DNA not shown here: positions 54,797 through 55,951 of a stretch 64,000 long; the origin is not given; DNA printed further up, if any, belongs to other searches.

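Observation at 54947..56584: Cluster of Gln/Asn/Met-rich, prion-like low-complexity proteins immediately after the tape measure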

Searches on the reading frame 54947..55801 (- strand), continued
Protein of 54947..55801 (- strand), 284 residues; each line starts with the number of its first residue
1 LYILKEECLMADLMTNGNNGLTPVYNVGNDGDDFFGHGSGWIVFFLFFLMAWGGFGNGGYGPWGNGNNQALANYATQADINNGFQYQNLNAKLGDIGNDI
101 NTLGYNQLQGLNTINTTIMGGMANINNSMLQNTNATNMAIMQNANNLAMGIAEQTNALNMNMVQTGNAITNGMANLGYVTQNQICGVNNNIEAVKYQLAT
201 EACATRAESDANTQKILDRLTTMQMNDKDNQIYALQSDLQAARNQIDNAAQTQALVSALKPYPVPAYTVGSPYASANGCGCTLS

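Call 35: find_encoding_contigs(protein=P0098, flank=10000, max_places=3)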
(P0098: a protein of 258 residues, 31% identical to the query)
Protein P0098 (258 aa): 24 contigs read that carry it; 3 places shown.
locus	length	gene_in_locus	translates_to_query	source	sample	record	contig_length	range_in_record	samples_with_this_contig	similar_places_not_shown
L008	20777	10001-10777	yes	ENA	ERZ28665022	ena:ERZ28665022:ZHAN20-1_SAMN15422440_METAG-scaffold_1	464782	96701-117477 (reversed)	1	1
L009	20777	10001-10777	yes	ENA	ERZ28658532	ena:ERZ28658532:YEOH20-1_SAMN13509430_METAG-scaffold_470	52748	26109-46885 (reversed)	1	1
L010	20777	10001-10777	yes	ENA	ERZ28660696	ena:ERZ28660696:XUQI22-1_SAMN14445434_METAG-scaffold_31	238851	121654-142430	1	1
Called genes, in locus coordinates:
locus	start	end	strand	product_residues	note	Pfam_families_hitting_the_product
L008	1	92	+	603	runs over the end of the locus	PF02574:S-methyl_trans, PF02219:MTHFR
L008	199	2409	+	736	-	PF02463:SMC_N (weak), PF00664:ABC_membrane, PF00005:ABC_tran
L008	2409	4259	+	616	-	PF00664:ABC_membrane, PF00004:AAA (faint), PF00005:ABC_tran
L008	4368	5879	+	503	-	PF00015:MCPsignal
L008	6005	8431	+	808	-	PF02574:S-methyl_trans, PF00809:Pterin_bind, PF02607:B12-binding_2, PF02310:B12-binding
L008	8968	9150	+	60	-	-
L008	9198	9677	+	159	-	-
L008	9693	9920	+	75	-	-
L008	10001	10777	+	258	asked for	-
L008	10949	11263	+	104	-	-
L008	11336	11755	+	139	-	-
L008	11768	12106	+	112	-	-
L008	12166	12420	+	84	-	-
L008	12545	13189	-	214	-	PF16729:DUF5067 (weak), PF11611:DUF4352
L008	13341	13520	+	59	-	-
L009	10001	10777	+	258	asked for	-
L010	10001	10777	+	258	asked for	-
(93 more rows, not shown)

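Call 48: find_related_loci(query=A5, collection=genome_contigs, flank=6000)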
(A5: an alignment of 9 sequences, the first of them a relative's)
Query A5 (258 aa) in genome_contigs; peptide patterns used: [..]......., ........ (x = any residue, [..] = any of these).
195 stretches matched a pattern; 91 encode a relative of the query (tblastn E <= 1e-3); the best 80 are kept; 80 distinct loci.
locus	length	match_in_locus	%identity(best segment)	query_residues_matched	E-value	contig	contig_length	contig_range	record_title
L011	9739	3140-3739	84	60-258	4e-106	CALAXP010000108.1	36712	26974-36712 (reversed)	MAG TPA_asm: uncultured Lachnospiraceae bacterium isolate SRR1747021_bin.24_CONCOCT_v1.1_MAG genome assembly, contig: ER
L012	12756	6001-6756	72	1-244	7e-104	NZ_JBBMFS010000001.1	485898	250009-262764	Lachnospira intestinalis strain CLA-AA-H89B CLA-AA-H89B_contig_1_length_485898, whole genome shotgun sequence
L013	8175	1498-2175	68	25-244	1e-86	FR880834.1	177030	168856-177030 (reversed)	Clostridium sp. CAG:510 genomic scaffold, scf67, whole genome shotgun sequence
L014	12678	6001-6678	59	18-246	1e-73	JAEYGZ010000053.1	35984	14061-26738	MAG: Bacillota bacterium isolate OH_HFB_305 k127_2048707, whole genome shotgun sequence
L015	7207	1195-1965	51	7-258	4e-73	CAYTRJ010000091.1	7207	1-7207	MAG TPA_asm: uncultured Faecalimonas sp. isolate SRP225648_co1_151 genome assembly, contig: NODE_26524_length_7207_cov_1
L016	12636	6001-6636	57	60-249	4e-66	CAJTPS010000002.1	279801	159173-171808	MAG TPA_asm: uncultured Lachnospiraceae bacterium isolate MGBC108720 genome assembly, contig: MGBC108720.2, whole genome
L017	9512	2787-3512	47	1-245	5e-62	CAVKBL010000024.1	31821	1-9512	Lachnospiraceae bacterium isolate H07689-L1_cleanbin_000014 genome assembly, contig: Spades_H07689-L1_contig_752, whole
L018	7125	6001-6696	52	20-239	5e-60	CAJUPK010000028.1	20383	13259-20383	MAG TPA_asm: uncultured Oscillospiraceae bacterium isolate MGBC160578 genome assembly, contig: MGBC160578.28, whole geno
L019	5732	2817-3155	88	141-253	2e-55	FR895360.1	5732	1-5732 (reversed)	Firmicutes bacterium CAG:882 genomic scaffold, scf66, whole genome shotgun sequence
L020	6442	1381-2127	47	5-257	8e-51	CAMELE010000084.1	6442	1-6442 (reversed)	MAG: uncultured Mollicutes bacterium isolate SRR11489748_bin.2_metaWRAP_v1.3_MAG genome assembly, contig: ERZ11466799.17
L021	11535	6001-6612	46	13-246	4e-50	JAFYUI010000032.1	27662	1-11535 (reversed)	MAG: Clostridia bacterium isolate RGIG7429 Water_buffalos_Colon-1__c846590, whole genome shotgun sequence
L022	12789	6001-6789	42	1-258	5e-50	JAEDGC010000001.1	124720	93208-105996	MAG: Bacilli bacterium isolate MAG100 NODE_22_length_124720_cov_12.245097, whole genome shotgun sequence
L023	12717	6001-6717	45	5-239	4e-49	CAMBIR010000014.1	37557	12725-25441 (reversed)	MAG: uncultured Firmicutes bacterium isolate SRR17382103_bin.30_metaWRAP_v1.3_MAG genome assembly, contig: ERZ10544652.5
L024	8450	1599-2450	42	2-257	2e-46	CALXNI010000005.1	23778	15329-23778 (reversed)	MAG: uncultured Clostridia bacterium isolate E25__bin59 genome assembly, contig: E25__k127_969342, whole genome shotgun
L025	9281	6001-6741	41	18-258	4e-46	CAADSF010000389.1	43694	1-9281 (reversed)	MAG TPA_asm: uncultured Oscillospiraceae bacterium, isolate HGM13073, WGS project CAADSF010000000 data, contig: SRS82061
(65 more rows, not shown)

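Call 52: search_solved_structures(query=A3, max_evalue=1)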
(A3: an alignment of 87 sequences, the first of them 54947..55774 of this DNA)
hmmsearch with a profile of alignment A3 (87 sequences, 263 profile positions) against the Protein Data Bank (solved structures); distinct sequences matched with E-value up to 1: 123 (the best 60 are shown).
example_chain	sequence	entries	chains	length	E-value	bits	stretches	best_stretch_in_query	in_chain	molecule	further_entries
1rv0_I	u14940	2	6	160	0.011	18.3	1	38-142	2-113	hemagglutinin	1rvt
5yl9_A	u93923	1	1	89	0.023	17.3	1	87-161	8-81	Spike glycoprotein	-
8th8_S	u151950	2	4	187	0.033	16.8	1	75-190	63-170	Coiled-coil domain-containing protein 153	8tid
9ofo_A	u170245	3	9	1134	0.034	16.8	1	69-161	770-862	Surface glycoprotein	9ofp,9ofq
3hto_B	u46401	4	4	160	0.045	16.4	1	38-133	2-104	Hemagglutinin HA2 chain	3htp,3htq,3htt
5e32_B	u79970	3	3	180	0.051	16.2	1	38-141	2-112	Hemagglutinin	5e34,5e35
1rd8_B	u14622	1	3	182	0.063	15.9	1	38-124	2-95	hemagglutinin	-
4gxu_B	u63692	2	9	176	0.063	15.9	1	38-124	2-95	Hemagglutinin HA2 chain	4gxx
3gbn_B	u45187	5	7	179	0.064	15.9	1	38-124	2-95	Hemagglutinin | Hemagglutinin, HA2 Subunit | Hemagglutinin HA2 chain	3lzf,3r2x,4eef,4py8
5vmc_B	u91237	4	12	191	0.076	15.6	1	38-122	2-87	Hemagglutinin HA2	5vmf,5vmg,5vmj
5a3i_F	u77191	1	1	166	0.078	15.6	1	38-140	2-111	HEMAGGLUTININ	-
6v47_B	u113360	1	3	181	0.079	15.6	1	38-132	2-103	Hemagglutinin HA2 chain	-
1ruz_I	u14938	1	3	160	0.085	15.5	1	38-124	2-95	hemagglutinin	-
6hjn_B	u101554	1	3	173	0.09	15.4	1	38-129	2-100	Hemagglutinin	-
4jug_B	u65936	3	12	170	0.093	15.3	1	38-124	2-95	Hemagglutinin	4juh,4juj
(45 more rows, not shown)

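Call 69: search_protein_families(library=pfam, alignment_id=A7, max_evalue=0.001)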
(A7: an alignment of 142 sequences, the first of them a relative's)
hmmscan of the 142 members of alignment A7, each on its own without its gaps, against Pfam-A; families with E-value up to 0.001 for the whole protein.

A. member 1, L001:6457-7149:+ (230 aa): 1 family
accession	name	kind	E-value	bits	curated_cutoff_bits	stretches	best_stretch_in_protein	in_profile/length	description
PF02498.22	Bro-N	-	3.9e-16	59.9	25.6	1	17-100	2-92/96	BRO family, N-terminal domain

B. families by the number of members that match (of 142 scanned): 59 families (the first 25 are shown)
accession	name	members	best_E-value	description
PF04545.22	Sigma70_r4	11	1.1e-16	Sigma-70, region 4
PF08281.18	Sigma70_r4_2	11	6.6e-10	Sigma-70, region 4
PF07374.17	DUF1492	5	8.8e-06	Protein of unknown function (DUF1492)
PF00196.25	GerE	4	7.6e-09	Bacterial regulatory proteins, luxR family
PF07638.17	Sigma70_ECF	4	6.1e-07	ECF sigma factor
PF04647.20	AgrB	4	7.1e-07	Accessory gene regulator B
PF05105.17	Phage_holin_4_1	2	4.6e-38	Bacteriophage holin family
PF08291.16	Peptidase_M15_3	2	2e-23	Peptidase M15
PF07690.21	MFS_1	2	1e-20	Major Facilitator Superfamily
PF05257.22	CHAP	2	2.8e-10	CHAP domain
PF13384.12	HTH_23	2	3.4e-05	Homeodomain-like domain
PF13347.12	MFS_2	1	4.3e-61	MFS/sugar transport protein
PF25309.1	ELLD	1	2.1e-49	Endolysin-like domain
PF00239.26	Resolvase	1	2.5e-31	Resolvase, N terminal domain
PF04531.18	Phage_holin_1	1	6.3e-31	Bacteriophage holin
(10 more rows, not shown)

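Call 71: search_protein_families(library=pfam, alignment_id=A8, max_evalue=0.001)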
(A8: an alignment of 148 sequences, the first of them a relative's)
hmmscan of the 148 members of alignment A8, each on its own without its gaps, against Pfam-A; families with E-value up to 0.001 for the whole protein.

A. member 1, L001:9267-9665:+ (132 aa): 0 families

B. families by the number of members that match (of 148 scanned): 70 families (the first 25 are shown)
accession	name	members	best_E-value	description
PF00589.27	Phage_integrase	11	1e-23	Phage integrase family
PF01381.28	HTH_3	7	1.5e-11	Helix-turn-helix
PF14659.12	Phage_int_SAM_3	4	1.2e-11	Phage integrase, N-terminal SAM-like domain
PF13560.12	HTH_31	4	2.6e-06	Helix-turn-helix domain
PF01551.29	Peptidase_M23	3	2.7e-23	Peptidase family M23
PF07508.19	Recombinase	3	2e-18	Recombinase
PF16079.10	Phage_holin_5_2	3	1.1e-12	Phage holin family Hol44, in holin superfamily V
PF12844.13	HTH_19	3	2.7e-12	Helix-turn-helix domain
PF13443.12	HTH_26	3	1e-09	Cro/C1-type HTH DNA-binding domain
PF24032.1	YQBQ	2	1.5e-34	YQBQ-like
PF00239.26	Resolvase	2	2.9e-30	Resolvase, N terminal domain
PF02368.24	Big_2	2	3.7e-27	Bacterial Ig-like domain (group 2)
PF08769.17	Spo0A_C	2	2.7e-11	Sporulation initiation factor Spo0A C terminal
PF22022.2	Phage_int_M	2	4.9e-10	Phage integrase central domain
PF13408.12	Zn_ribbon_recom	2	1.8e-07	Recombinase zinc beta ribbon domain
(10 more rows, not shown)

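Call 72: list_cluster_members(proteins=[P0058, P0072, P0067, P0069, P0094, P0110, P0033, P0054, P0083])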
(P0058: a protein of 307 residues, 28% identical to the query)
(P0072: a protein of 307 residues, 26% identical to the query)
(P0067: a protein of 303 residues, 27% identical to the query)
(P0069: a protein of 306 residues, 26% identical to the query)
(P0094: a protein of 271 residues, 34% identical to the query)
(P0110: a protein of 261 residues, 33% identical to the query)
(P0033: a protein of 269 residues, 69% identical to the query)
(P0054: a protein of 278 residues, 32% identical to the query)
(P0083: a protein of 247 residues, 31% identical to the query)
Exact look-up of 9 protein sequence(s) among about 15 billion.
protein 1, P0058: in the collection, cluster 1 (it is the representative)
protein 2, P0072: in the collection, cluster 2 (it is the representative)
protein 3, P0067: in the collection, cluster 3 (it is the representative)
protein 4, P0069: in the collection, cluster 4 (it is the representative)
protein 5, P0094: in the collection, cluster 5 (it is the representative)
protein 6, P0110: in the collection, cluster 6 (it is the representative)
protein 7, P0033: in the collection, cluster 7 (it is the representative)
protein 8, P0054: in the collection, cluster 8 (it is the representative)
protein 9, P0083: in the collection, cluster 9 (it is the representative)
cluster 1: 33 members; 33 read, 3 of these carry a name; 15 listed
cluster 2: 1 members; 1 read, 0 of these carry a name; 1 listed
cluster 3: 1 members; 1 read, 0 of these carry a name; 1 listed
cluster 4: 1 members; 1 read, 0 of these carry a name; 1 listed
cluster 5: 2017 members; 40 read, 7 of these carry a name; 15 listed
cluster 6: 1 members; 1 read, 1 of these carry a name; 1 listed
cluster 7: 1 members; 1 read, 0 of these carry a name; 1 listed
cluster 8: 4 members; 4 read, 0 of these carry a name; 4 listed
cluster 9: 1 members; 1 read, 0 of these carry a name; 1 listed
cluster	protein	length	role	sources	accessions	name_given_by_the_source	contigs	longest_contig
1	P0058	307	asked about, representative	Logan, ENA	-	-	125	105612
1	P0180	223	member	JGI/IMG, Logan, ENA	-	hypothetical protein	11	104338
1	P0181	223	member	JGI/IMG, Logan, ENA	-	hypothetical protein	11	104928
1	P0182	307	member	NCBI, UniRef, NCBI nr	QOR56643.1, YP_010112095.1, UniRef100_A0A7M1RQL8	spike protein/glycoprotein [uncultured phage cr52_1] | Spike protein/glycoprotein n=1 Tax=uncultured phage cr52_1 TaxID=2772079 ...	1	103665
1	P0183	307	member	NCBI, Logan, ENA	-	-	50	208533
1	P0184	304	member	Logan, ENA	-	-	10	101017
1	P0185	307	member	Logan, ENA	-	-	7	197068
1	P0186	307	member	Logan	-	-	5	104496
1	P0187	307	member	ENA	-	-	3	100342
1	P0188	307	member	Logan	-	-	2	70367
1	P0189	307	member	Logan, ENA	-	-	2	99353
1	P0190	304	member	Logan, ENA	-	-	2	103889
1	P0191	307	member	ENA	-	-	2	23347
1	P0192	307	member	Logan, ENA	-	-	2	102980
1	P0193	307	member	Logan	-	-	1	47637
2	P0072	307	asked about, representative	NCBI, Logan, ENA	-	-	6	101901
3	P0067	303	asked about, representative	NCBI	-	-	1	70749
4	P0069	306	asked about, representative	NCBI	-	-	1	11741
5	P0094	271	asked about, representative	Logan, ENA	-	-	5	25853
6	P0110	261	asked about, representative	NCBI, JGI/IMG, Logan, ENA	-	hypothetical protein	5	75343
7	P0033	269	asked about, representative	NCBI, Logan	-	-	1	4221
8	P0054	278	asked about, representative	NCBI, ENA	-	-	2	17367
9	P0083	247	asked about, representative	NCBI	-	-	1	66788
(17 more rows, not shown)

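Call 98: search_protein_representatives(alignment_id=A3)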
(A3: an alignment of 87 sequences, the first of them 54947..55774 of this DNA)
Query: 87 sequences, 263 profile positions. Proteins with E-value up to 0.001 (for the whole library): 4108; up to 1e-10: 2362; up to 1e-30: 727. The best 150 are listed.
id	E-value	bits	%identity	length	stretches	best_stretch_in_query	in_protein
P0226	1.9e-83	296.3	-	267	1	7-259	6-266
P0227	1.2e-78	280.5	-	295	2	121-261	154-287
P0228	1.4e-77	277.1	-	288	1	3-257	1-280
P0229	8.1e-77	274.6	-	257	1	5-214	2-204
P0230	6.3e-75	268.4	-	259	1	3-261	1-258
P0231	4.2e-74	265.6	-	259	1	7-260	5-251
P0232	5.7e-74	265.2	-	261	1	4-257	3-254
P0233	5.0e-73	262.1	-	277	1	3-259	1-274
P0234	1.2e-72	260.9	-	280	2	89-262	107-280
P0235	1.2e-71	257.6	-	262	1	3-260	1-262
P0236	1.5e-71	257.3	-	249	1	2-262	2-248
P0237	4.8e-70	252.4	-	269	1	17-261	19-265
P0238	7.3e-70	251.7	-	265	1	4-262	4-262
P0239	8.3e-70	251.6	-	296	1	14-262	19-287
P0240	2.0e-69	250.3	-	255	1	3-258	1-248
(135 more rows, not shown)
